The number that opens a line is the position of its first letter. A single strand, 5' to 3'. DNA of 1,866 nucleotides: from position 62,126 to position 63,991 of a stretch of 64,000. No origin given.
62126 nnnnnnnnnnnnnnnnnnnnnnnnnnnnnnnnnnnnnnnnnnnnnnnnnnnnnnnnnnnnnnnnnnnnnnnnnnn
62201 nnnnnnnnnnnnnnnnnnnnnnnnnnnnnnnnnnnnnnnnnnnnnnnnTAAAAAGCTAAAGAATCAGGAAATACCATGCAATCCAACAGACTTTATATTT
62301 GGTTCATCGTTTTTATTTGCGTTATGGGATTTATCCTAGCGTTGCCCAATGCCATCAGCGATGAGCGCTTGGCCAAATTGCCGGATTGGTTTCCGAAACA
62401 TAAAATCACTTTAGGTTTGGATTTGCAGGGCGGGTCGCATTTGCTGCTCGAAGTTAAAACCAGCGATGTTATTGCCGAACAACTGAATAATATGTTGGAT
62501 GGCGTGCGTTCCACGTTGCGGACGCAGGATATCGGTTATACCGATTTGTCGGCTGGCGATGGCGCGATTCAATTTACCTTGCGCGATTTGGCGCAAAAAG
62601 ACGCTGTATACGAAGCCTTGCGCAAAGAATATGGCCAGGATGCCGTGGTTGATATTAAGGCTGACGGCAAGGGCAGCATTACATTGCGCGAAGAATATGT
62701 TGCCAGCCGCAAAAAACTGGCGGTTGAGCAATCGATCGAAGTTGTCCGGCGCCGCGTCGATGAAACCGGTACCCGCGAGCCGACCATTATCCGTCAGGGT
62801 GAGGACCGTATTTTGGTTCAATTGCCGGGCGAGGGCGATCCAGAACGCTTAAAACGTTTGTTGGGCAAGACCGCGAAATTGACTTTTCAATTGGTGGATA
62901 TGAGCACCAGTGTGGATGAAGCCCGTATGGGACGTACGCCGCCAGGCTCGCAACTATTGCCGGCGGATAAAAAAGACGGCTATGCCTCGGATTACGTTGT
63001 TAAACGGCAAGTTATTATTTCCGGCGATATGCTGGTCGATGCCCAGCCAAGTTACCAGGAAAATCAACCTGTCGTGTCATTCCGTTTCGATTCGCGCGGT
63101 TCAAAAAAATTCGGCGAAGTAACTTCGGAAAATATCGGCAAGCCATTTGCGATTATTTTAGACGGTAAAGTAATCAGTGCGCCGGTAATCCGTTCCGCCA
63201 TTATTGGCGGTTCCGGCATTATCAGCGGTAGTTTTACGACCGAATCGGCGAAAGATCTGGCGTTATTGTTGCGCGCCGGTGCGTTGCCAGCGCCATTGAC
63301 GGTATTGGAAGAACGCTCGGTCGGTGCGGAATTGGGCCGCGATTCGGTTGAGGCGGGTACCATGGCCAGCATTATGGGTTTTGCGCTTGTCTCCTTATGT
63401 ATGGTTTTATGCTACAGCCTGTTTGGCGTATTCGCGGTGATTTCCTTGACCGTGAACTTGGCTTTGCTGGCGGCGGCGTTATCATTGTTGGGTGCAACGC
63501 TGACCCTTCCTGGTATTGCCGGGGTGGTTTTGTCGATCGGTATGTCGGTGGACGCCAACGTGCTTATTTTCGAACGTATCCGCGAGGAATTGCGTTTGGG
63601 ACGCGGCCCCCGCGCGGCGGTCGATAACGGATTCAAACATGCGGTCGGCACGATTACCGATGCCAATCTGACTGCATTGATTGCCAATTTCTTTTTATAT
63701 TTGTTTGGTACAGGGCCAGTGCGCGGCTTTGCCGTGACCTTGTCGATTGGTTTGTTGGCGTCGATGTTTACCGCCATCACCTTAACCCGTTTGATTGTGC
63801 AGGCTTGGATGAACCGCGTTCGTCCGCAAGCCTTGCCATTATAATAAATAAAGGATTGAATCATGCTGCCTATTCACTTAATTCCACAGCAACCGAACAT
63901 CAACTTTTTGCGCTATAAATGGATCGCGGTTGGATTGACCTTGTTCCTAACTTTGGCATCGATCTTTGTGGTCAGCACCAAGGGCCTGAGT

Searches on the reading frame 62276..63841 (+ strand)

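Call 38: search_protein_families(library=pfam, proteins=[window:62276-63841:+])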
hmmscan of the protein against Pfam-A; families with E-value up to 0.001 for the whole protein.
window:62276-63841:+ (522 aa): 6 families
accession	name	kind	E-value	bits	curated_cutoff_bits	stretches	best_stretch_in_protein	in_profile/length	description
PF22599.2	SecDF_P1_head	-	7.9e-41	139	27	1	236-339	9-114/114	SecDF, P1 head subdomain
PF21760.3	SecD_1st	-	1.1e-25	89.3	27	1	150-208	1-59/60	Protein translocase subunit SecDF, P1 domain, N-terminal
PF02355.23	SecD_SecF_C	-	1.3e-18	67.6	20.5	1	344-512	16-187/189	Protein export membrane protein SecD/SecF, C-terminal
PF03176.21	MMPL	-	1.3e-09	37.9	20.5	1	381-504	171-295/333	MMPL family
PF00873.25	ACR_tran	-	8e-07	27.6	28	1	355-508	327-486/1021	AcrB/AcrD/AcrF family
PF07549.19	Sec_GG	-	3e-05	23.8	20.3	1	39-63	3-27/28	SecD/SecF GG Motif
